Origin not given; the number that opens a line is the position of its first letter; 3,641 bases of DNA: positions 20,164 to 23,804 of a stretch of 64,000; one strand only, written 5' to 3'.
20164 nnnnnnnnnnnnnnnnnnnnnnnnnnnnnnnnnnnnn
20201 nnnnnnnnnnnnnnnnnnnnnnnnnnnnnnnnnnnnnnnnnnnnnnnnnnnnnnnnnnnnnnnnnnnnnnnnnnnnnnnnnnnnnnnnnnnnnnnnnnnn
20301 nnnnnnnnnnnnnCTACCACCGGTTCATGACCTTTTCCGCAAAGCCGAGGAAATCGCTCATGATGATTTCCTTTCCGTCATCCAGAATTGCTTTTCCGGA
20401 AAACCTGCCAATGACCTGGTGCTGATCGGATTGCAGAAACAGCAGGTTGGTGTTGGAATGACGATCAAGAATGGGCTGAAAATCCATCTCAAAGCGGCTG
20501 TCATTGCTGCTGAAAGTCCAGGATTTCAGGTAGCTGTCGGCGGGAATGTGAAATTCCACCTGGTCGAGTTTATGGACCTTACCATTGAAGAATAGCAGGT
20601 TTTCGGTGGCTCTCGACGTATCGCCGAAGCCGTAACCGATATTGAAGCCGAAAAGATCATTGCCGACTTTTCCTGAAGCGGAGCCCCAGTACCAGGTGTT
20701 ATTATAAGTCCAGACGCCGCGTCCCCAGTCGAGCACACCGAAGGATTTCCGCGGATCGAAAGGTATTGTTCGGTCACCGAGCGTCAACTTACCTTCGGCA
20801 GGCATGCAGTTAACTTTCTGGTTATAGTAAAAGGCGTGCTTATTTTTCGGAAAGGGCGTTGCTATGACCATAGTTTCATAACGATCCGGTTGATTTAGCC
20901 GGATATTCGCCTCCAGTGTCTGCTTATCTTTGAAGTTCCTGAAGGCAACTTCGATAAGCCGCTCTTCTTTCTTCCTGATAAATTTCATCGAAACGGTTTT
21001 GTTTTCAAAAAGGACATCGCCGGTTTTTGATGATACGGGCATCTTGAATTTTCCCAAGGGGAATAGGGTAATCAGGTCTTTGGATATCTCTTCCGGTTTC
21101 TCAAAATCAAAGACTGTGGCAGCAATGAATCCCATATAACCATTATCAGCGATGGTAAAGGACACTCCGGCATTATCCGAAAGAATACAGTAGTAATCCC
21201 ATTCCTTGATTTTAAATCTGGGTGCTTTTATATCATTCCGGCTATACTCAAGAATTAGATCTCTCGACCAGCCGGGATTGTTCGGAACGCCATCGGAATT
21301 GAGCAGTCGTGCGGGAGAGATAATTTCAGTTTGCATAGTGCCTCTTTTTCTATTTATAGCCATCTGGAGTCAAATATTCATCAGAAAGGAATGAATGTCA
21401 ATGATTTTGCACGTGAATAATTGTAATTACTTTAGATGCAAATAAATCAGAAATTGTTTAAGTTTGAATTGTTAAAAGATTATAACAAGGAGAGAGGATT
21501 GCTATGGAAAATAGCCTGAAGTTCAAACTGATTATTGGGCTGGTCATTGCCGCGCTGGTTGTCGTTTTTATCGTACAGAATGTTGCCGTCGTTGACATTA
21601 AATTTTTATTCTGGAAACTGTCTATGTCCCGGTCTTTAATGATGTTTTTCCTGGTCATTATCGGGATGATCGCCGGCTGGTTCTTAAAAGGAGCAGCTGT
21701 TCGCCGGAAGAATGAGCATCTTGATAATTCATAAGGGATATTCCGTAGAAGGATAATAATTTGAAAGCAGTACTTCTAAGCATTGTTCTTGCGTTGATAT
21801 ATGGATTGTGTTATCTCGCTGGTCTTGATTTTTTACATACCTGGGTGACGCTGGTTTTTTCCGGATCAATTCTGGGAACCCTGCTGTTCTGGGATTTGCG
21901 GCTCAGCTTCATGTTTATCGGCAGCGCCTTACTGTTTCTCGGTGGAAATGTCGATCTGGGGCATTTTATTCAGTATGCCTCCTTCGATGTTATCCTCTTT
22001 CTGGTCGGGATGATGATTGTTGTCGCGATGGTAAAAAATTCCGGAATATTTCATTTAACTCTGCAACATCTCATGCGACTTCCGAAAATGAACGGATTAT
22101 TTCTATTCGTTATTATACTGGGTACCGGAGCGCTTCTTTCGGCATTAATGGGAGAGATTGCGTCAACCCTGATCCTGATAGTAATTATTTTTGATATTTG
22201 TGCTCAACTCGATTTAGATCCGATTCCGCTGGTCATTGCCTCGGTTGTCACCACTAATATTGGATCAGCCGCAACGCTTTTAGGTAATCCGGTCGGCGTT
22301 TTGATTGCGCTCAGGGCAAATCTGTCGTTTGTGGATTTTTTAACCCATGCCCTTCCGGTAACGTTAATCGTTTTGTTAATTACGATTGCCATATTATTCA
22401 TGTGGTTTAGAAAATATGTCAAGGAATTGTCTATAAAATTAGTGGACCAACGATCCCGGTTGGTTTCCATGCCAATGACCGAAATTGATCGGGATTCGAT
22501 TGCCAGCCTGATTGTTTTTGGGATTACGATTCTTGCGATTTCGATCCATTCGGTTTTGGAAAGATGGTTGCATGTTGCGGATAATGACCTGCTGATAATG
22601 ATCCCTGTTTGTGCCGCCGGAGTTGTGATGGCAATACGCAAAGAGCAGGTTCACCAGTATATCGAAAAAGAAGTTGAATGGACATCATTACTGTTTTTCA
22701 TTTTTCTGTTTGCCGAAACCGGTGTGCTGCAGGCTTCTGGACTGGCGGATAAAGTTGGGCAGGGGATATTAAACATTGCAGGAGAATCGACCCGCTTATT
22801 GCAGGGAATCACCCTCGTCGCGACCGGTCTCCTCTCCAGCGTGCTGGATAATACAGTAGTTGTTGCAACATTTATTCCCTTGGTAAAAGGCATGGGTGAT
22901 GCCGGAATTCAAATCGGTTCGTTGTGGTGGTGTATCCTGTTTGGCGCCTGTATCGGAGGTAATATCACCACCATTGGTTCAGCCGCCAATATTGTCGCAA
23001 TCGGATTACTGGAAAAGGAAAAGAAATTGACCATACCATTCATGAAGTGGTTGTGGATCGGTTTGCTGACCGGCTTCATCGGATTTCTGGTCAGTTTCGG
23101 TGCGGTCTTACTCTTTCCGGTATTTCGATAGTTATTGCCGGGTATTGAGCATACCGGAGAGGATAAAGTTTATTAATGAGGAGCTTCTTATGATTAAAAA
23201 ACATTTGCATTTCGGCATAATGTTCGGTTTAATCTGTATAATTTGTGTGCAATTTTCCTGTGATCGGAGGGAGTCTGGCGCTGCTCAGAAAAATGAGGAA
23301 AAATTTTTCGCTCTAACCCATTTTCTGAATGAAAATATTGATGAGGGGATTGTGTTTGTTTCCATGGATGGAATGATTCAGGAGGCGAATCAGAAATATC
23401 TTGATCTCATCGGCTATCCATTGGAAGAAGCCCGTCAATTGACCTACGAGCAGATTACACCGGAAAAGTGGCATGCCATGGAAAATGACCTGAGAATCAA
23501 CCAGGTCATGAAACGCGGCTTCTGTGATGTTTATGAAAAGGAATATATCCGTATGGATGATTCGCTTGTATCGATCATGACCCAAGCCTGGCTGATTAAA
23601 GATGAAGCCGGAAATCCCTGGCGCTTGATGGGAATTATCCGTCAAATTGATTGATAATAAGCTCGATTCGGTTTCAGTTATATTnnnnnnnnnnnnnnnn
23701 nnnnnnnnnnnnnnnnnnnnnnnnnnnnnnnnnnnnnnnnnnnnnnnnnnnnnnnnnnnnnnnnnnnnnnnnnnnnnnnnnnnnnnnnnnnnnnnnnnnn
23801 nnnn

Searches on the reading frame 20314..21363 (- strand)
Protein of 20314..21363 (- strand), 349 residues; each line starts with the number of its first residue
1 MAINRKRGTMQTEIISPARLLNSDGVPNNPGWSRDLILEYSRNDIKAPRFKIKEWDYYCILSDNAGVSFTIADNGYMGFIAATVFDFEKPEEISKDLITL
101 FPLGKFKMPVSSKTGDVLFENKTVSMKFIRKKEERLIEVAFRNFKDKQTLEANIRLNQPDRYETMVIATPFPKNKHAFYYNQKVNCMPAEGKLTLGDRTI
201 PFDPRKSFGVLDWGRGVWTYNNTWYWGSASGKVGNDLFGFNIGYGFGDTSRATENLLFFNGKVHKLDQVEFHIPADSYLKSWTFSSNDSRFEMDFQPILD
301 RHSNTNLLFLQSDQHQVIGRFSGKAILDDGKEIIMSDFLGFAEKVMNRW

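Call 6: search_protein_families(library=pfam, proteins=[window:20314-21363:-], max_evalue=0.01)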
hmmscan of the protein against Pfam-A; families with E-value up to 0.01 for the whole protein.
window:20314-21363:- (349 aa): 1 family
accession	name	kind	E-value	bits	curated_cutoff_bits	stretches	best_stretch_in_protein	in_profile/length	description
PF10974.15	DUF2804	-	3.7e-141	470.7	26.9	1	11-349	1-339/339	Domain of unknown function (DUF2804)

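Call 8: find_encoding_contigs(protein=window:20314-21363:-, flank=10000, max_places=10)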
Protein window:20314-21363:- (349 aa): no gene with exactly this product is on record in the collection.

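Call 11: find_related_loci(query=window:20314-21363:-, collection=genome_contigs, flank=10000)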
Query window:20314-21363:- (349 aa) in genome_contigs; peptide patterns used: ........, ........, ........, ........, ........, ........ (x = any residue, [..] = any of these).
245 stretches matched a pattern; 162 encode a relative of the query (tblastn E <= 1e-3); the best 80 are kept; 80 distinct loci.
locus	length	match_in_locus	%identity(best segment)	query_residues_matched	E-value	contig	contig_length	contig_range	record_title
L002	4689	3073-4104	79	6-349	0e+0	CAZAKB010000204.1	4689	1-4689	MAG TPA_asm: uncultured bacterium isolate SRP178699_co1_181 genome assembly, contig: NODE_27504_length_4689_cov_16.91583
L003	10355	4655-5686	78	6-349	0e+0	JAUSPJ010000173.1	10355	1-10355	MAG: Candidatus Neomarinimicrobiota bacterium isolate E21_metabat.bin.53_sub E21_k141_257544, whole genome shotgun seque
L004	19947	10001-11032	77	6-349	0e+0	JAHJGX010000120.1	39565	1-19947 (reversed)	MAG: bacterium isolate Modern_marine_glass_biofilm.mb.88 Modern_marine_glas.mb.88_k141_427880, whole genome shotgun sequ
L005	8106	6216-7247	74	6-349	0e+0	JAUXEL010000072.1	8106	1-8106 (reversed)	MAG: Candidatus Neomarinimicrobiota bacterium isolate CSMAG_2876 CSMAG_2876_k117_8034208_length_8106_cov_16.7416, whole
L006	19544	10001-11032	73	6-349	6e-176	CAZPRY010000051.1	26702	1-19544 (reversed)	MAG TPA_asm: uncultured bacterium isolate SRP178699_co1_642 genome assembly, contig: NODE_2005_length_26702_cov_8.905017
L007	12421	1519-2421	75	49-349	9e-159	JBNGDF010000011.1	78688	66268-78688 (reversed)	MAG: Fidelibacterota bacterium isolate E05-020 bin82.fa-11, whole genome shotgun sequence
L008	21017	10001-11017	65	11-349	3e-158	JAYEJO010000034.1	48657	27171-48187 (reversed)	MAG: Candidatus Caldatribacteriota bacterium isolate MAG161 MAG161_34, whole genome shotgun sequence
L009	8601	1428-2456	64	7-349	4e-157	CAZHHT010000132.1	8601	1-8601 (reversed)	MAG TPA_asm: uncultured Anaerolineales bacterium isolate binchicken_co228_499 genome assembly, contig: NODE_12796_length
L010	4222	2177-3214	63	4-349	1e-160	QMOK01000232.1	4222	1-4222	MAG: Chloroflexota bacterium isolate B10_G9 B10_Guay9_scaffold_44381, whole genome shotgun sequence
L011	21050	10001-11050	62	2-349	5e-153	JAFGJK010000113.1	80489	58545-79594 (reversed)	MAG: Spirochaetes bacterium isolate Zod_Metabat.271 k87_10184969, whole genome shotgun sequence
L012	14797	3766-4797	62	6-349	3e-152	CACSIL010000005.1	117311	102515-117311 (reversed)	Halioglobus japonicus isolate BC5_1 genome assembly, contig: BC5_1_contig_13, whole genome shotgun sequence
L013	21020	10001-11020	61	10-349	9e-146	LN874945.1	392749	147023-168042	Clostridiales bacterium mt11 genome assembly Mediannikovella massiliensis, scaffold scaffold00013, whole genome shotgun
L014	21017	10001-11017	60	10-349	3e-145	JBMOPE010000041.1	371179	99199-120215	MAG: Bacillota bacterium isolate Betzabe_MAG120 MAG120_41, whole genome shotgun sequence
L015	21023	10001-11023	59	8-349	2e-144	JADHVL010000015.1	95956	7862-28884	MAG: Candidatus Neomarinimicrobiota bacterium isolate BS150m-G71 BS307-150m-sub-C32, whole genome shotgun sequence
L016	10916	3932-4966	59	5-349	6e-144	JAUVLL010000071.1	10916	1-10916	MAG: Spirochaetaceae bacterium isolate CSMAG_505 CSMAG_505_k141_554891_length_10916_cov_8.0000, whole genome shotgun seq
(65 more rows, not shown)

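Call 21: find_related_loci(query=window:20314-21363:-, collection=metagenome_contigs, flank=6000)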
Query window:20314-21363:- (349 aa) in metagenome_contigs; peptide patterns used: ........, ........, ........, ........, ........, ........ (x = any residue, [..] = any of these).
315 stretches matched a pattern; 202 encode a relative of the query (tblastn E <= 1e-3); the best 80 are kept; 80 distinct loci.
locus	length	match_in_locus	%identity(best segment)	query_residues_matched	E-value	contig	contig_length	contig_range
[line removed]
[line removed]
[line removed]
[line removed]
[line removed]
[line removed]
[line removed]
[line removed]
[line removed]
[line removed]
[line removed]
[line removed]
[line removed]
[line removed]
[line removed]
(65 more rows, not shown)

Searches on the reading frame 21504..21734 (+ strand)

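Call 51: search_protein_families(library=pfam, proteins=[window:21504-21734:+], max_evalue=1)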
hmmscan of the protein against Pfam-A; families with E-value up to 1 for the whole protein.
window:21504-21734:+ (76 aa): 2 families
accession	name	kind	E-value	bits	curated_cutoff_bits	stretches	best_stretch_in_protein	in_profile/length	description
PF06305.16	LapA_dom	-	2.8e-08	34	28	1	25-67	1-44/64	Lipopolysaccharide assembly protein A domain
PF01080.22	Presenilin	-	0.35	10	34.3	1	13-61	119-166/408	Presenilin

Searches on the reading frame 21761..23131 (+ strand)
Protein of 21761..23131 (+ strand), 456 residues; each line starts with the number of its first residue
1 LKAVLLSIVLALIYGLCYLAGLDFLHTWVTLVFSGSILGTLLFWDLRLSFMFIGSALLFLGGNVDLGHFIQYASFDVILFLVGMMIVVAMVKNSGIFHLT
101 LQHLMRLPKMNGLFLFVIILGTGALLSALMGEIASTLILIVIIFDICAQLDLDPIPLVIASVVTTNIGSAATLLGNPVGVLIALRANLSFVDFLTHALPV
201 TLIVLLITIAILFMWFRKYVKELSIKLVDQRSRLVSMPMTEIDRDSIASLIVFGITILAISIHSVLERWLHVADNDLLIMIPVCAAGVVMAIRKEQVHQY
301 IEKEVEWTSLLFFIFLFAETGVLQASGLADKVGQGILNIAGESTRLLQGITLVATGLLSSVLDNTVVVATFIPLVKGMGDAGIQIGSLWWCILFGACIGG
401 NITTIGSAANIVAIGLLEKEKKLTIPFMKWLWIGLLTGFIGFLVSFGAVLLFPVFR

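Call 51: search_protein_families(library=pfam, proteins=[window:21761-23131:+], max_evalue=1)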
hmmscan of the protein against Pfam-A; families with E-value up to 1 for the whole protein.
window:21761-23131:+ (456 aa): 5 families
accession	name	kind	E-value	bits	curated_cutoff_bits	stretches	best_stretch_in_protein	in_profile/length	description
PF03600.22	CitMHS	-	4.5e-55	187.5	31.9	2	51-395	15-336/336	Citrate transporter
PF02040.21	ArsB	-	6.2e-11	42.7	22.2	1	74-438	51-408/423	Arsenical pump membrane protein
PF06450.18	NhaB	-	1.1e-07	31.6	27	1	157-378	205-422/515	Bacterial Na+/H+ antiporter B (NhaB)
PF03606.21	DcuC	-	3.3e-05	23.1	23.1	1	79-290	83-296/461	C4-dicarboxylate anaerobic carrier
PF00939.25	Na_sulph_symp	-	0.00014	21.4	27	1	274-445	50-233/472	Sodium:sulfate symporter transmembrane region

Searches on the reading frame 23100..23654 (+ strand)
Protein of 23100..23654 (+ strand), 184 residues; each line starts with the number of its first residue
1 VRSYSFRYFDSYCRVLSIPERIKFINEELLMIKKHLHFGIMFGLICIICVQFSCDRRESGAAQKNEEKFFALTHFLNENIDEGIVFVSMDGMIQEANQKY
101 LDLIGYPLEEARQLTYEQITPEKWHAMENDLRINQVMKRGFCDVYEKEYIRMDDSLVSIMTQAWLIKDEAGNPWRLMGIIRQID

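Call 51: search_protein_families(library=pfam, proteins=[window:23100-23654:+], max_evalue=1)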
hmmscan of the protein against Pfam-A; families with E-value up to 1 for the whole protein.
window:23100-23654:+ (184 aa): 8 families
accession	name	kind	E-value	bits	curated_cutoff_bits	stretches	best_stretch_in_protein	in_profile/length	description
PF13426.13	PAS_9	-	1.7e-06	28.7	27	1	82-181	2-99/103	PAS domain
PF08448.16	PAS_4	-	8.7e-05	23.2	23.1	1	78-140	2-63/110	PAS fold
PF08447.18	PAS_3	-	0.00043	20.9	25.6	1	96-180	4-89/89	PAS fold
PF13188.13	PAS_8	-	0.00052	20.3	21.8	1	78-123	8-54/65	PAS domain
PF00989.32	PAS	-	0.00077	19.9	22.6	1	78-182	8-112/113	PAS fold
PF12860.13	PAS_7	-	0.056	14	27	1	78-111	2-35/115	PAS fold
PF18600.6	Ezh2_MCSS_fung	-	0.073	13.2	27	1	44-73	13-40/53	Fungal MCSS domain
PF08670.17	MEKHLA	-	0.087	13.2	23.7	1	96-169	54-127/143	MEKHLA domain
